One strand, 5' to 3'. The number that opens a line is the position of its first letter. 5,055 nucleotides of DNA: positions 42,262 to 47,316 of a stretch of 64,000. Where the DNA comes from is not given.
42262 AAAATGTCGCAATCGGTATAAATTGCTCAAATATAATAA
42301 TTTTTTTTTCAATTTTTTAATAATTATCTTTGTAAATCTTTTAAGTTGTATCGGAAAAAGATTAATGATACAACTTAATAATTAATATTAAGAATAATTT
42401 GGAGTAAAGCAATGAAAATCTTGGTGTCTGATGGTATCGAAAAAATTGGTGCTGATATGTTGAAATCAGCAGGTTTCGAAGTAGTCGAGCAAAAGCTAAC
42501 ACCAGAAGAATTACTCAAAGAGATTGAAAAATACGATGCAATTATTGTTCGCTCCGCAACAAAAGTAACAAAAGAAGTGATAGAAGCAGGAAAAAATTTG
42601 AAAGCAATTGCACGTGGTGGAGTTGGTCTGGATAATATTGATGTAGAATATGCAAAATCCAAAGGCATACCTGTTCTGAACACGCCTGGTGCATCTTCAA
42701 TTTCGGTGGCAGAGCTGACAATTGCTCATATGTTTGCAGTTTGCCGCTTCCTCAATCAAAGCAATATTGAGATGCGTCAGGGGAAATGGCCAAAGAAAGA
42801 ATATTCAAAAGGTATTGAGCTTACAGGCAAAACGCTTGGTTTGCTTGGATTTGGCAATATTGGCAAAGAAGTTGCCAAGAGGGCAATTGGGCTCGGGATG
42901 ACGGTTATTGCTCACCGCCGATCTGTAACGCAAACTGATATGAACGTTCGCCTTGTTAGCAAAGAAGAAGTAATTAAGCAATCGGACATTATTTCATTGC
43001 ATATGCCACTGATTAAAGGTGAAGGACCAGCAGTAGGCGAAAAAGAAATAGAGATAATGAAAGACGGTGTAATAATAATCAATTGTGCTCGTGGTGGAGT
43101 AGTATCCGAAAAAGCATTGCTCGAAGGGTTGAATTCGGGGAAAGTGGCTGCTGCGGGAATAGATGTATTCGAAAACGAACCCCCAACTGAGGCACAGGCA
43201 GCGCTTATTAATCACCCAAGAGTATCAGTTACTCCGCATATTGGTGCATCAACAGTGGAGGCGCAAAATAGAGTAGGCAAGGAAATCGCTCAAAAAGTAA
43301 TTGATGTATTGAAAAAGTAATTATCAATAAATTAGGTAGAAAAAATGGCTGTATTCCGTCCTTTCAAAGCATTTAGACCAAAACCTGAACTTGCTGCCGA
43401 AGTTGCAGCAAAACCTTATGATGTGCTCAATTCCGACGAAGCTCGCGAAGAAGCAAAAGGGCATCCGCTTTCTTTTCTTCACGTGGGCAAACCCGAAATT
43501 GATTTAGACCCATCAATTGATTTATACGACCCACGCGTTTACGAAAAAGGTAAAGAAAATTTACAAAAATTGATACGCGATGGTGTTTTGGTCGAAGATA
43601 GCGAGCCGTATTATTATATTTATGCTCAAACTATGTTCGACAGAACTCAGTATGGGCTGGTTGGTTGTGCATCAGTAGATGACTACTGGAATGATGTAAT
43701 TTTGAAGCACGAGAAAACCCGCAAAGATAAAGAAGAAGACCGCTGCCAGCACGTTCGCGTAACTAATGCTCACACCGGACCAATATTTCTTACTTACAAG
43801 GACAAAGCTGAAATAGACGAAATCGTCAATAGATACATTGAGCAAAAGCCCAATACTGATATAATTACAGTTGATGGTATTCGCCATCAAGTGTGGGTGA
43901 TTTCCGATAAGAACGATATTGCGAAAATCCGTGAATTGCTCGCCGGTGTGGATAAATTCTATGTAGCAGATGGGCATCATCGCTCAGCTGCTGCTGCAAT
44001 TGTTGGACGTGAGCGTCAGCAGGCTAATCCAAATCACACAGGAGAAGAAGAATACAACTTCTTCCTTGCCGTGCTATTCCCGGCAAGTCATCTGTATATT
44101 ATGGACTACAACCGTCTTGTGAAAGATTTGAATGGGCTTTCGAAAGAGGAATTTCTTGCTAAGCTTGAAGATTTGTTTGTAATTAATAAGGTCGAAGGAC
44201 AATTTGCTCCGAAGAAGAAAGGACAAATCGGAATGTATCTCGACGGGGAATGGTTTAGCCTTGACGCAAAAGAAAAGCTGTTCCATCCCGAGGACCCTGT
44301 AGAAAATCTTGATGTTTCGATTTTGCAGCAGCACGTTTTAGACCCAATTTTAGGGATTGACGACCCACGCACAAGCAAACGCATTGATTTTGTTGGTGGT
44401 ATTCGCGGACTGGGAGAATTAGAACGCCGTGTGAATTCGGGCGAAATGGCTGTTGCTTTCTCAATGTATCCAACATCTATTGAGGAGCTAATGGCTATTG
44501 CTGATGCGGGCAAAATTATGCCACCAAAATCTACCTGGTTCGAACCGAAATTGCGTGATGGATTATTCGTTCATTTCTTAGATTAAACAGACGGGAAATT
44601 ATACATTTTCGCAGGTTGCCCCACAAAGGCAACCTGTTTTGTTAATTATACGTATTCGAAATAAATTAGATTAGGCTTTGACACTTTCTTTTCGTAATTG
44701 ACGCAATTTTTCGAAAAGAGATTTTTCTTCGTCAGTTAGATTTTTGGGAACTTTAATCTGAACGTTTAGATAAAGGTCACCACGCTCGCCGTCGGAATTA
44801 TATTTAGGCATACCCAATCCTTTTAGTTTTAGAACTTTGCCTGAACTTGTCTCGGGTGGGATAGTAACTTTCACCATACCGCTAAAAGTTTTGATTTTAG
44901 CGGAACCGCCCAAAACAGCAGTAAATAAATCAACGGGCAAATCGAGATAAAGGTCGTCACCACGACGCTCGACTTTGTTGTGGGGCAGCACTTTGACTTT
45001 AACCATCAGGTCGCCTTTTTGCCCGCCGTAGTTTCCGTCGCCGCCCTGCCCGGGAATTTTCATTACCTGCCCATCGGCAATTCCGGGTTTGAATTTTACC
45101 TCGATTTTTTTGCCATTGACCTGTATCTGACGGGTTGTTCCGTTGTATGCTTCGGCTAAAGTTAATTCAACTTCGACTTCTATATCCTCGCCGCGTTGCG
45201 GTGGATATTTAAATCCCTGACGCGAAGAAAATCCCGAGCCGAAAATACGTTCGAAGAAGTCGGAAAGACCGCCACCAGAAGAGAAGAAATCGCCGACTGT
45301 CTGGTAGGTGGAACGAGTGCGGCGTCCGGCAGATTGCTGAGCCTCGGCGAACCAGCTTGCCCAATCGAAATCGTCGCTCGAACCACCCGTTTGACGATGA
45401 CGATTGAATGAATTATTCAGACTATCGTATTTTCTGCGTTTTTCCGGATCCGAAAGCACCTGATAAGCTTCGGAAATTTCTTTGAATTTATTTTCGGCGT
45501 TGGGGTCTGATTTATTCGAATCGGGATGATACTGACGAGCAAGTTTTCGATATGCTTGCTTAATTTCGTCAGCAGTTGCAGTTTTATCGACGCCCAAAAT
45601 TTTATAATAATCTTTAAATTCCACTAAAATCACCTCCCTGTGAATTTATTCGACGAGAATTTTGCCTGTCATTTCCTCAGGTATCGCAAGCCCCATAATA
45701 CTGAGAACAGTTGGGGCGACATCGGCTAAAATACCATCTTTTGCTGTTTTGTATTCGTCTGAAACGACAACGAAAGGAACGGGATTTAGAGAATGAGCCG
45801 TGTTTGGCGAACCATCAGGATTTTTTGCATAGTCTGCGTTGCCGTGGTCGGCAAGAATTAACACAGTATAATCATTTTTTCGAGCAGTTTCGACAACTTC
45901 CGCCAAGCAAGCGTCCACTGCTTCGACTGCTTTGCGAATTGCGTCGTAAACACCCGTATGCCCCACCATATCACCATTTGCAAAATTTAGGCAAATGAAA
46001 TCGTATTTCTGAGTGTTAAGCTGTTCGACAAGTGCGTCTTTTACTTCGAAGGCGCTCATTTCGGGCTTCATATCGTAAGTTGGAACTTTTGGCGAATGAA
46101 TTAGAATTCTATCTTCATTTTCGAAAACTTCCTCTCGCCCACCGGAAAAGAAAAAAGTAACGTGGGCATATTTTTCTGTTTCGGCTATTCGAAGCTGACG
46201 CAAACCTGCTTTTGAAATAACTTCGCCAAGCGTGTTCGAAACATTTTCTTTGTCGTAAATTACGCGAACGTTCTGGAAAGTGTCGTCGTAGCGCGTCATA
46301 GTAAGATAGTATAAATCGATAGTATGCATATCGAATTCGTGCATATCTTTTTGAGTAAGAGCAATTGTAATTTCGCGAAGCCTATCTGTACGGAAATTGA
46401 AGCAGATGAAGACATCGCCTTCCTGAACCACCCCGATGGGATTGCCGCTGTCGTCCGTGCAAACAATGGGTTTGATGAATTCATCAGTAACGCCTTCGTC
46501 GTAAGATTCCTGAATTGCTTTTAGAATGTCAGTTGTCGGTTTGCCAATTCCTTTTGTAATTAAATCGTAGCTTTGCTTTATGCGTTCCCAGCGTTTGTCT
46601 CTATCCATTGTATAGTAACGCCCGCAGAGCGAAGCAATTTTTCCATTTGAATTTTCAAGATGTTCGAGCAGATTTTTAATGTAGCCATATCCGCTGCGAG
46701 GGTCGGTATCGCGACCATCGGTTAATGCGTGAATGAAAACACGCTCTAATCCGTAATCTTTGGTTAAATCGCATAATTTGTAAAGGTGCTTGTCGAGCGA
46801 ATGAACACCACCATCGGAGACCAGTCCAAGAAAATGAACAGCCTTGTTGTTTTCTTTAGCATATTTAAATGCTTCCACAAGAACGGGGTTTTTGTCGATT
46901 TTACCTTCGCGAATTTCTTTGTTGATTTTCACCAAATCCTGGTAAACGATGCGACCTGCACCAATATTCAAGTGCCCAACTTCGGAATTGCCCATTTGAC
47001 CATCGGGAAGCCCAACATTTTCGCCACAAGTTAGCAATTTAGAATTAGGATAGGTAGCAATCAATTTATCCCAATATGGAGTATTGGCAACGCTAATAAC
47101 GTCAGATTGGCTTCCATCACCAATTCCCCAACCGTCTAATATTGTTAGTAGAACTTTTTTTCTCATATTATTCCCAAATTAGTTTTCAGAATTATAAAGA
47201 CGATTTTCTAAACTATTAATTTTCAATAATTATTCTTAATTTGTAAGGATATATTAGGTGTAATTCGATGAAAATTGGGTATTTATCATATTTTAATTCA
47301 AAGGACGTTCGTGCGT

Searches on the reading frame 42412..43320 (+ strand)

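Call 42: search_protein_families(library=pfam, proteins=[window:42412-43320:+], max_evalue=0.001)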
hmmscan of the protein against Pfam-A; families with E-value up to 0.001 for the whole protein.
window:42412-43320:+ (302 aa): 2 families
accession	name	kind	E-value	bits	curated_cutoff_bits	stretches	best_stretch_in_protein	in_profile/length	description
PF02826.25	2-Hacid_dh_C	-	2.4e-55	187.1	25.1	1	104-278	1-178/178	D-isomer specific 2-hydroxyacid dehydrogenase, NAD binding domain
PF00389.36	2-Hacid_dh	-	1.6e-35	122.1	24.6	1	3-301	1-125/134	D-isomer specific 2-hydroxyacid dehydrogenase, catalytic domain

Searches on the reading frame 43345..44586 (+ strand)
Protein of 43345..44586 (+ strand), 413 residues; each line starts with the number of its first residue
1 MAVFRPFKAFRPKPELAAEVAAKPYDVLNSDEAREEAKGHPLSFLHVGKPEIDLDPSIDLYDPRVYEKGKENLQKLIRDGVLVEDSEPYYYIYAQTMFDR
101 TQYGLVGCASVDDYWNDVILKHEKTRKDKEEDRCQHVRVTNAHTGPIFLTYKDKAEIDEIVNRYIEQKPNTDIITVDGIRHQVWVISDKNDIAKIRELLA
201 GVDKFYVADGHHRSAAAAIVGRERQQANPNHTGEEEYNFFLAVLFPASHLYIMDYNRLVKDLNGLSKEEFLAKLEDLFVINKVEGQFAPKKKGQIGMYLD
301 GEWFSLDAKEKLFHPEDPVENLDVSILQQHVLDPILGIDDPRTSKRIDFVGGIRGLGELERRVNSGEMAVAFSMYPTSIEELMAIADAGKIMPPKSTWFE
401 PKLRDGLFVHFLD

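Call 42: search_protein_families(library=pfam, proteins=[window:43345-44586:+], max_evalue=0.001)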
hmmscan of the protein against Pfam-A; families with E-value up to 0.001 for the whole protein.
window:43345-44586:+ (413 aa): 1 family
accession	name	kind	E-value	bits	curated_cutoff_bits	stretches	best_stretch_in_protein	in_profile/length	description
PF06245.16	DUF1015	-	8e-118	393.5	25.8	1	5-325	2-325/325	Protein of unknown function (DUF1015)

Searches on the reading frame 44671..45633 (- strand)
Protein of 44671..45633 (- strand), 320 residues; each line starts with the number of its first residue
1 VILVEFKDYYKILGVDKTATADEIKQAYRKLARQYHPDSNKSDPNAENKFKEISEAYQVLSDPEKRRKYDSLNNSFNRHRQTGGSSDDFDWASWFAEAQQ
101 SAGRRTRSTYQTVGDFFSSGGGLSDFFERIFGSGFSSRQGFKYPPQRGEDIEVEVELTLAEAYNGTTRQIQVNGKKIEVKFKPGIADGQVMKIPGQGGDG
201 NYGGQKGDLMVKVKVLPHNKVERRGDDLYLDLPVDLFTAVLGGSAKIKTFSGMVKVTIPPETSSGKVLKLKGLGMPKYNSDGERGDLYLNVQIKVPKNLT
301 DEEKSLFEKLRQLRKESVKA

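Call 42: search_protein_families(library=pfam, proteins=[window:44671-45633:-], max_evalue=0.001)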
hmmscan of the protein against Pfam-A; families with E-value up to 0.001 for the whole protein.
window:44671-45633:- (320 aa): 2 families
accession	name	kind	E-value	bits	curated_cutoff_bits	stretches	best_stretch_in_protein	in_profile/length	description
PF01556.23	DnaJ_C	-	3.3e-44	151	26.6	1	151-296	1-152/152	DnaJ C terminal domain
PF00226.36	DnaJ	-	1.8e-30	105.3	27.8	1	8-70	1-63/63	DnaJ domain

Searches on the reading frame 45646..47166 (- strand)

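Call 42: search_protein_families(library=pfam, proteins=[window:45646-47166:-], max_evalue=0.001)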
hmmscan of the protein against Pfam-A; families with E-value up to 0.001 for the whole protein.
window:45646-47166:- (506 aa): 4 families
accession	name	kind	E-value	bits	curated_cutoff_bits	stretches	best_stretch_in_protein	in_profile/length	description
PF01676.23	Metalloenzyme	-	7.3e-83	278.4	24.3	1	3-493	1-250/252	Metalloenzyme superfamily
PF06415.18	iPGM_N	-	3.1e-82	275.7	27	1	81-295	1-217/217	BPG-independent PGAM N-terminus (iPGM_N)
PF01663.27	Phosphodiest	-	8.7e-09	35.9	23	1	380-447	157-225/342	Type I phosphodiesterase / nucleotide pyrophosphatase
PF00884.28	Sulfatase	-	0.00038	20.3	25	0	405-492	201-300/301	Sulfatase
